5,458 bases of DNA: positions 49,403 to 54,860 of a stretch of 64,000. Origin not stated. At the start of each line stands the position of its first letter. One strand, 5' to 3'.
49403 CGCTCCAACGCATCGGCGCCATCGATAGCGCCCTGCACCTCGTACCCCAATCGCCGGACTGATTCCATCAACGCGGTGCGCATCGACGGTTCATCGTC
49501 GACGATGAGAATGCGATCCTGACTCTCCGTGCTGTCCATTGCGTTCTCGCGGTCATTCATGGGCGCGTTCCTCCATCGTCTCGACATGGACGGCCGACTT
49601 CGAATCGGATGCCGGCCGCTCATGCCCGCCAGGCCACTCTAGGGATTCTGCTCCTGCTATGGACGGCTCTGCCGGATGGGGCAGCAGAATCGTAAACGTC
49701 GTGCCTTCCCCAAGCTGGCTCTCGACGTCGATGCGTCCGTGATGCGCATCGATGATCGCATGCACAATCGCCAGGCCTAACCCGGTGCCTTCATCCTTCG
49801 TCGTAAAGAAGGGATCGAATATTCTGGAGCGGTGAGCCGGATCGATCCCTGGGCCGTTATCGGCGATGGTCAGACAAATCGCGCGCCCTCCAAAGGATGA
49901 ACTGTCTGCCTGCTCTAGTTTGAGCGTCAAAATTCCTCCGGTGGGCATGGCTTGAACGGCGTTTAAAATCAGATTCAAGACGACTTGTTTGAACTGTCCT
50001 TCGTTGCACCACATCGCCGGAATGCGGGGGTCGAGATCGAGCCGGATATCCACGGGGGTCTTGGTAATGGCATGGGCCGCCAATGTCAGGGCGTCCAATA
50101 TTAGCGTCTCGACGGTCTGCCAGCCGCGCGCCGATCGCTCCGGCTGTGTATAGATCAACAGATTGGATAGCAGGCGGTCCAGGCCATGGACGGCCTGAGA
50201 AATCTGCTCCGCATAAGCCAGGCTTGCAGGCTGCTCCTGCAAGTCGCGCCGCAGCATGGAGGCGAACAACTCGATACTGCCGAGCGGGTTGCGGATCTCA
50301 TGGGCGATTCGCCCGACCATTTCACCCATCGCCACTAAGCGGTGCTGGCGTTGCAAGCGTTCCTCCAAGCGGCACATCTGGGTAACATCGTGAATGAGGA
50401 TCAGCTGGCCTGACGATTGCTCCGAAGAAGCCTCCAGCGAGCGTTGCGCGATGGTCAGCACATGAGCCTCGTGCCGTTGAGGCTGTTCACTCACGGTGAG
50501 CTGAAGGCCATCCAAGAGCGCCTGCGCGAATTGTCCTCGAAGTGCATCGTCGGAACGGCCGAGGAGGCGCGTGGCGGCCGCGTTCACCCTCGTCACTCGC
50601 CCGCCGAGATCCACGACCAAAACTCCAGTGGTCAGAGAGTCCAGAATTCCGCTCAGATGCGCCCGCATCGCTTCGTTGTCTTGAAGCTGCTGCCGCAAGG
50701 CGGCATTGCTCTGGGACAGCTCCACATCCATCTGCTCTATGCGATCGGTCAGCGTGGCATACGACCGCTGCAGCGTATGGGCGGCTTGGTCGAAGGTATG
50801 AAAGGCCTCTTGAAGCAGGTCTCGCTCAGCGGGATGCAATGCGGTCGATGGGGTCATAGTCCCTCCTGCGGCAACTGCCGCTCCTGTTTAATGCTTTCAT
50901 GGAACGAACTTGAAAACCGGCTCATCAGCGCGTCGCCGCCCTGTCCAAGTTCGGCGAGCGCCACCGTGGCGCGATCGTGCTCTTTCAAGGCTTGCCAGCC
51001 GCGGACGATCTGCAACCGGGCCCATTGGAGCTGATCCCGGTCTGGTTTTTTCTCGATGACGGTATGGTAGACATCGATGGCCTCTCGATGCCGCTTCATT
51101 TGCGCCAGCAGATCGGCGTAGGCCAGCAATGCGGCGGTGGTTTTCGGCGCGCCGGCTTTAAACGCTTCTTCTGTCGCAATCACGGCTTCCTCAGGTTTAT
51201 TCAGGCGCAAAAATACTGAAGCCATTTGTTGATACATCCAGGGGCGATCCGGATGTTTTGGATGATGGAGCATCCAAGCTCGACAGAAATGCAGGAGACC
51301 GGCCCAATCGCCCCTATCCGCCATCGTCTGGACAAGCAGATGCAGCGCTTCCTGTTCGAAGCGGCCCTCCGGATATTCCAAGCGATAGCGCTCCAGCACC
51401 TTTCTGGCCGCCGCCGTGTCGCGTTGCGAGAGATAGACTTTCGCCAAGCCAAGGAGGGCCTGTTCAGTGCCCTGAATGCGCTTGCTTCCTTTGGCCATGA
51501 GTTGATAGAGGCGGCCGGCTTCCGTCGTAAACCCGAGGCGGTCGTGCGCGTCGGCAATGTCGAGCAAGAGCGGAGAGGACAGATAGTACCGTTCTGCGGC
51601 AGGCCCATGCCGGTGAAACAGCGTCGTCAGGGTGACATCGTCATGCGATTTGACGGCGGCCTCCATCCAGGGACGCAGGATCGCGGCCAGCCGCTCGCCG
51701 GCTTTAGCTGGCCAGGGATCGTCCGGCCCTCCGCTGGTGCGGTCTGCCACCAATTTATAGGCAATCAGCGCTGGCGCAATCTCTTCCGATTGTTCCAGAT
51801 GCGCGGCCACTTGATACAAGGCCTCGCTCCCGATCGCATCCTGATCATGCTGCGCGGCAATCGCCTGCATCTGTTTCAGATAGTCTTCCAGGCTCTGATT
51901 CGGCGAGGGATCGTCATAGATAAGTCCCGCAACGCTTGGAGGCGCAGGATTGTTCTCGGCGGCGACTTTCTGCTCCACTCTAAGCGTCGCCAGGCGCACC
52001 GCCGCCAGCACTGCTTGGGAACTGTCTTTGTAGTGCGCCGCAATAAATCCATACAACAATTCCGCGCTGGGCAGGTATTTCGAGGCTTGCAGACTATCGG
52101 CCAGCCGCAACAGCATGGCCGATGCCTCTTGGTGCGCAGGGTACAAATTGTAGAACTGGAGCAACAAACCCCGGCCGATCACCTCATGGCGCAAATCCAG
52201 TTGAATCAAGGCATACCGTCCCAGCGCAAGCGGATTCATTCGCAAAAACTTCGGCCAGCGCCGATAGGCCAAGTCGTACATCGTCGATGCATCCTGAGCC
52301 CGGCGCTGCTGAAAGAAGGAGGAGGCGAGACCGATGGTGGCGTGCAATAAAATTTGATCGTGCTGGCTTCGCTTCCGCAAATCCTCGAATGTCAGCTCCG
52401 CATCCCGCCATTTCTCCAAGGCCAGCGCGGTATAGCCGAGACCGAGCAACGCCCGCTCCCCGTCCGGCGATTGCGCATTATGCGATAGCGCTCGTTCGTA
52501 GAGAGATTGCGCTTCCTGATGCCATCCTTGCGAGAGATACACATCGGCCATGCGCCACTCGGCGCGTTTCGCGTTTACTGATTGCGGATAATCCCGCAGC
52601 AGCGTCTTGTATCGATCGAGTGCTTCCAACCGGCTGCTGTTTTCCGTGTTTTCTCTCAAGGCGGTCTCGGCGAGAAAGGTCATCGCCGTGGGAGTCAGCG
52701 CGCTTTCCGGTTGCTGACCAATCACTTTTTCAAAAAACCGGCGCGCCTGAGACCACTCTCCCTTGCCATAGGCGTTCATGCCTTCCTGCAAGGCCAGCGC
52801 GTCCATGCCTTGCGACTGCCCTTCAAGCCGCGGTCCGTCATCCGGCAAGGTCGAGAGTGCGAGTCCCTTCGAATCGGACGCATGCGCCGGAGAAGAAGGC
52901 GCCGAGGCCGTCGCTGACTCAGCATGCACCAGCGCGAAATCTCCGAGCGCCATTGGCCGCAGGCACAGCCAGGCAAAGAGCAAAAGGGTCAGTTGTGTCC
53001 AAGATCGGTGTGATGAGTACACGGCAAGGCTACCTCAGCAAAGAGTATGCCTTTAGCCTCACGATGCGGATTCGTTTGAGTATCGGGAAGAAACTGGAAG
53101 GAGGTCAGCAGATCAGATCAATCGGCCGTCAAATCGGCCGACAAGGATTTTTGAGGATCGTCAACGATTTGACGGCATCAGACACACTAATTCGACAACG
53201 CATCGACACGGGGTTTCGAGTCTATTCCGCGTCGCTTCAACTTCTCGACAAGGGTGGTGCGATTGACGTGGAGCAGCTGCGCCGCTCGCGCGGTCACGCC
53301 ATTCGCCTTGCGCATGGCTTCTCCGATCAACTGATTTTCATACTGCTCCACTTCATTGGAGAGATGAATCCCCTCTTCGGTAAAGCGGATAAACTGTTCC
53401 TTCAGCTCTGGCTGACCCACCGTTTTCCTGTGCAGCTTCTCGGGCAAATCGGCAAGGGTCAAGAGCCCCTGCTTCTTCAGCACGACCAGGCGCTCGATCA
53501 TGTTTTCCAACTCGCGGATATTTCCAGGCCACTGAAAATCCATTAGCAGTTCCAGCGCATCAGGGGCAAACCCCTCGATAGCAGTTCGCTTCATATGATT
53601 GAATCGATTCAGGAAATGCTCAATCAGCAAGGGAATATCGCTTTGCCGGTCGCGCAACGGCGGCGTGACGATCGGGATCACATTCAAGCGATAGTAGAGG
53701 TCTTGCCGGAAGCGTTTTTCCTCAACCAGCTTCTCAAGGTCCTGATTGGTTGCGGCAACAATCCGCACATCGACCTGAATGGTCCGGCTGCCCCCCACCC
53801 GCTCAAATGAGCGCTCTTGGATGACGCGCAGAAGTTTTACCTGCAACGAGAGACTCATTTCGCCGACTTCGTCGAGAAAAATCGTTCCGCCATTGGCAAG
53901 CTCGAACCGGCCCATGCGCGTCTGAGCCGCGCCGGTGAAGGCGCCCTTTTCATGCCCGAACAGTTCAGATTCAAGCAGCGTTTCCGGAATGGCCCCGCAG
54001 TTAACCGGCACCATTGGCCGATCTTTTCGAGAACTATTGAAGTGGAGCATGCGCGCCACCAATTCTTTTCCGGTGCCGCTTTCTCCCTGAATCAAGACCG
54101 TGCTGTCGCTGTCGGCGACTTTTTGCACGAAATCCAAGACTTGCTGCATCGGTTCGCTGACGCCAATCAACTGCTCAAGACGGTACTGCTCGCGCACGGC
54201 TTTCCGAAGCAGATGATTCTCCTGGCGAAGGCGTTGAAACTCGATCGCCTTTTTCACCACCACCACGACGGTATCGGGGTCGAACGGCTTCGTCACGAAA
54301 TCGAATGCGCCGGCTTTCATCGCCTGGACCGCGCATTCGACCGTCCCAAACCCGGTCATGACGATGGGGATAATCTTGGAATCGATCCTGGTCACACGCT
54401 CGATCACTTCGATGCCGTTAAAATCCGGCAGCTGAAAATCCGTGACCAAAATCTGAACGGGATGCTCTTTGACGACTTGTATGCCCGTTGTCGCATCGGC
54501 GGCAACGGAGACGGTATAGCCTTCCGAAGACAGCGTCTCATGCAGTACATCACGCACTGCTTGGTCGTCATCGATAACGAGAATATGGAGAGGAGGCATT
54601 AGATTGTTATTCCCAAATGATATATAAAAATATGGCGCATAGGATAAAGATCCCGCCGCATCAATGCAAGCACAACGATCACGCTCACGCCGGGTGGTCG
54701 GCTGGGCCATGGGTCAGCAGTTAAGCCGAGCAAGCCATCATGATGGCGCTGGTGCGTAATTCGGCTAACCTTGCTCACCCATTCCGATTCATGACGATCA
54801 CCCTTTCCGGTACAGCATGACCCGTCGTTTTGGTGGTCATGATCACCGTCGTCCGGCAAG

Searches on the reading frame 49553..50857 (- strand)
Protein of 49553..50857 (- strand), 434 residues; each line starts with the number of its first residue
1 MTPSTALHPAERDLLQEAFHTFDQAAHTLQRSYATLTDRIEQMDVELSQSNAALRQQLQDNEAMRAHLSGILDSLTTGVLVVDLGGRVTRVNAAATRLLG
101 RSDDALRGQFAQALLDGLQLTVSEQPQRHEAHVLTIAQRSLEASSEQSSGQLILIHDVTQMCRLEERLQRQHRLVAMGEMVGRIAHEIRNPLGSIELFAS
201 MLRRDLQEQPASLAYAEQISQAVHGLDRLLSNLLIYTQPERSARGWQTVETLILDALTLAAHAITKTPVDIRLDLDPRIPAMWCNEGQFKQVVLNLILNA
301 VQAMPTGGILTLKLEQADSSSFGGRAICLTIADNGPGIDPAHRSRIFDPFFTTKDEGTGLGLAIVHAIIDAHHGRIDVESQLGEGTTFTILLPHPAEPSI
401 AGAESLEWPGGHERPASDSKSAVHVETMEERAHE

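Call 75: search_protein_families(library=pfam, proteins=[window:49553-50857:-], max_evalue=0.00001)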
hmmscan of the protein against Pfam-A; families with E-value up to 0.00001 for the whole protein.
window:49553-50857:- (434 aa): 5 families
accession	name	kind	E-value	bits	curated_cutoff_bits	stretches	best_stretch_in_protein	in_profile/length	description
PF02518.31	HATPase_c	-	4.5e-28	98.3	26.4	1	286-394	3-109/111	Histidine kinase-, DNA gyrase B-, and HSP90-like ATPase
PF00512.31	HisKA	-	2.9e-10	40.5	26.9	1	177-240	2-64/66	His Kinase A (phospho-acceptor) domain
PF00989.32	PAS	-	2.9e-07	30.9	22.6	1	67-109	2-44/113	PAS fold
PF13188.13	PAS_8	-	1.5e-06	28.3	21.8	1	68-107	3-44/65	PAS domain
PF08448.16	PAS_4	-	6.5e-06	26.8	23.1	0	72-122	1-48/110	PAS fold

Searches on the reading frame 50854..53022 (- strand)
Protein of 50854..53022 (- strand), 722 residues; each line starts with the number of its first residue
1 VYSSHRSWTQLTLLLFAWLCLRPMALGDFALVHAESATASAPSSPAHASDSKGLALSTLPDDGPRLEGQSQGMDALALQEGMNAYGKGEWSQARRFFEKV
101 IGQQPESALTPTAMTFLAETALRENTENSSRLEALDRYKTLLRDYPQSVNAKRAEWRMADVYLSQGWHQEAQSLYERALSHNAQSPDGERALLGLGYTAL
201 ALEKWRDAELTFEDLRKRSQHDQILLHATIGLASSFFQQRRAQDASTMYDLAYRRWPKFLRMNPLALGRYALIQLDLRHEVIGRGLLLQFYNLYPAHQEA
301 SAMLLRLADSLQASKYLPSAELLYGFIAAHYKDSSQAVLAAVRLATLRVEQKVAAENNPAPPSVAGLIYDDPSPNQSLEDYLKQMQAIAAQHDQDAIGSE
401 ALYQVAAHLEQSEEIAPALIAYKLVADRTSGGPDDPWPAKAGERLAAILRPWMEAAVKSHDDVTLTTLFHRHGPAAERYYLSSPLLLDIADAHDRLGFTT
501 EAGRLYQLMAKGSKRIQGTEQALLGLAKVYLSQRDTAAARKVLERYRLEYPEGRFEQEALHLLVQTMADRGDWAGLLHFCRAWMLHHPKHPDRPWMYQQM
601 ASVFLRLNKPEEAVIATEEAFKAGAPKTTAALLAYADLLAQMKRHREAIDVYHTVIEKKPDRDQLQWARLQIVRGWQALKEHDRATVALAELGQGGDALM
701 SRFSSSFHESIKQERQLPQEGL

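Call 5: search_protein_families(library=pfam, proteins=[window:50854-53022:-])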
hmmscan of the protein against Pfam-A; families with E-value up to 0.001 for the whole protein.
window:50854-53022:- (722 aa): 15 families
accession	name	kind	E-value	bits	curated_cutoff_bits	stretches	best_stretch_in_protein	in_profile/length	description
PF13428.12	TPR_14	-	1e-15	57.1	23.5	0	156-191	5-40/44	Tetratricopeptide repeat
PF13424.12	TPR_12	-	5.8e-15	55.7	30.1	1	154-215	5-71/77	Tetratricopeptide repeat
PF14559.12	TPR_19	-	7.1e-15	55.5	25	1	163-224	2-59/68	Tetratricopeptide repeat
PF13432.12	TPR_16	-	1.6e-14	54.4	32.7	2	158-217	3-59/65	Tetratricopeptide repeat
PF13174.12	TPR_6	-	3.2e-12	46.7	26.3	0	521-552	1-32/33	Tetratricopeptide repeat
PF07719.23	TPR_2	-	2.2e-10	40.2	27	0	156-182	5-31/34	Tetratricopeptide repeat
PF13181.12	TPR_8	-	2.9e-10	39.9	25.7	0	157-180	6-29/34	Tetratricopeptide repeat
PF00515.34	TPR_1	-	1e-09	38.2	27.8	0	638-661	10-33/34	Tetratricopeptide repeat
PF13176.12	TPR_7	-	3e-08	33.6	27.9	0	158-182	5-31/36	Tetratricopeptide repeat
PF12895.13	ANAPC3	-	5.6e-08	33.4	27.2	0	152-213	24-80/82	Anaphase-promoting complex, cyclosome, subunit 3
PF13525.12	YfiO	-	2.6e-07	31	25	0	526-595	11-80/203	Outer membrane lipoprotein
PF25063.1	ARM_TT21_C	-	2.5e-06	27.9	35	0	516-665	51-200/209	Tetratricopeptide repeat protein 21 C-terminal ARM domain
PF09976.15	TPR_21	-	2.9e-06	27.6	25.5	1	75-191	77-182/193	Tetratricopeptide repeat-like domain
PF25058.1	ARM_TT21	-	5.1e-05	23.7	27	0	592-660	55-125/155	Tetratricopeptide repeat protein 21 ARM repeat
PF25062.1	ARM_TT21_N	-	8.7e-05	22.8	40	0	132-260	79-202/222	Tetratricopeptide repeat protein 21 N-terminal ARM repeat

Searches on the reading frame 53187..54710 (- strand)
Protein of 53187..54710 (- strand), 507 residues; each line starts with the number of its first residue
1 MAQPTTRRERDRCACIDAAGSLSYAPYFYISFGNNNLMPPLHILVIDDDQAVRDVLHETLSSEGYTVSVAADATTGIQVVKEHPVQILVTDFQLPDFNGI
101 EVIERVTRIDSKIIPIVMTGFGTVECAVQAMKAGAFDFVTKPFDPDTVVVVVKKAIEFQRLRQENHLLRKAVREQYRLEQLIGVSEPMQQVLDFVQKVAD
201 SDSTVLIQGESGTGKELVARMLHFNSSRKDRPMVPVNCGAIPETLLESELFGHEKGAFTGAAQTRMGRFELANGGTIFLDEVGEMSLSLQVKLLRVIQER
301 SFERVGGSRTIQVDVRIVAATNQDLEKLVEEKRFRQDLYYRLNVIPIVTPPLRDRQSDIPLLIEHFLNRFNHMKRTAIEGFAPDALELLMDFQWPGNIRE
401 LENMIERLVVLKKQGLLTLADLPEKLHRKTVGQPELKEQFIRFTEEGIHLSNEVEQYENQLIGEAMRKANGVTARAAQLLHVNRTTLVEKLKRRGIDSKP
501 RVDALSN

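Call 5: search_protein_families(library=pfam, proteins=[window:53187-54710:-])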
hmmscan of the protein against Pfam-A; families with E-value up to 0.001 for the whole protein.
window:53187-54710:- (507 aa): 7 families
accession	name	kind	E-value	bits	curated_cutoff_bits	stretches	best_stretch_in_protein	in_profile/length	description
PF00158.32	Sigma54_activat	-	6.3e-76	254.2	20.2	1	181-347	1-167/168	Sigma-54 interaction domain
PF25601.1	AAA_lid_14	-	2.4e-28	98.2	27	1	353-435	1-83/87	AAA+ ATPase lid domain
PF00072.30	Response_reg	-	1.3e-26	93.4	30.2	1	43-151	1-109/111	Response regulator receiver domain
PF14532.12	Sigma54_activ_2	-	5.6e-20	72.4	25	1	182-352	1-138/138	Sigma-54 interaction domain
PF02954.25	HTH_8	-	1.8e-09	37.6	22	1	454-493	2-41/42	Bacterial regulatory protein, Fis family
PF07728.20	AAA_5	-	1.3e-08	35.4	22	1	205-335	2-132/139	AAA domain (dynein-related subfamily)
PF07724.20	AAA_2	-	0.00064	20.2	27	0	203-334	4-136/166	AAA domain (Cdc48 subfamily)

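Call 64: search_protein_families(library=ncbifam, proteins=[window:53187-54710:-], max_evalue=0.01)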
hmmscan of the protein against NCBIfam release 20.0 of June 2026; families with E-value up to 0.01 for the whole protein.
window:53187-54710:- (507 aa): 121 families (the best 25 are shown)
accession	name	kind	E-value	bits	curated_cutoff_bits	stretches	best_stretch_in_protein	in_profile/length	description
NF008469.0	PRK11361.1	equivalog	2.8e-152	507.7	714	1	42-497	6-457/461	acetoacetate metabolism transcriptional regulator AtoC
TIGR01818.1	ntrC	equivalog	2e-136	455.4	558.6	1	43-492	1-461/463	nitrogen regulation protein NR(I)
TIGR02915.1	PEP_resp_reg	equivalog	5.6e-133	444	502.6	1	43-496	1-444/445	PEP-CTERM-box response regulator transcription factor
NF007689.0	PRK10365.1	equivalog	2.4e-121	405.6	760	1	41-493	6-441/441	sigma-54-dependent response regulator transcription factor ZraR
NF051870.1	NAssimRespRegNtrX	equivalog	1.3e-120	403.3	600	1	42-496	3-452/452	nitrogen assimilation response regulator NtrX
TIGR01817.1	nifA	equivalog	1.9e-118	396.5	528.85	1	165-424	182-440/534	nif-specific transcriptional activator NifA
NF041552.1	TF_PrdR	equivalog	1.2e-115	387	795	1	160-493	246-575/577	sigma-54 dependent transcriptional regulator PrdR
NF041946.1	LuxO_transreg_Vib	equivalog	7.2e-114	381.1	800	1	46-493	2-459/463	quorum-sensing sigma-54 dependent transcriptional regulator LuxO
NF008176.1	PRK10923.1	equivalog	1.6e-109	366.6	620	1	43-496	6-468/469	nitrogen regulation protein NR(I)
NF003451.0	PRK05022.1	equivalog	6.3e-108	361.7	476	1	151-496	158-510/512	nitric oxide reductase transcriptional regulator NorR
NF011695.0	PRK15115.1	equivalog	3.1e-105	352.5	763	1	40-498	6-440/445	two-component system response regulator GlrR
NF038308.1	RNA_repair_RtcR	equivalog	2.2e-102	343.6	650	1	125-488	124-505/530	RNA repair transcriptional activator RtcR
NF041906.1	V4R_TF_MobR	exception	2.3e-102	343.3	999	1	168-493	221-543/544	phenol degradation transcriptional regulator MobR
NF011958.0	PRK15429.1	equivalog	1.2e-101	341.5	830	1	160-499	359-689/692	formate hydrogenlyase transcriptional activator FlhA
NF049963.1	RespRegFlgRCampy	domain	4.2e-101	338.9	750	1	43-493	3-426/429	fla regulon two-component system response regulator FlgR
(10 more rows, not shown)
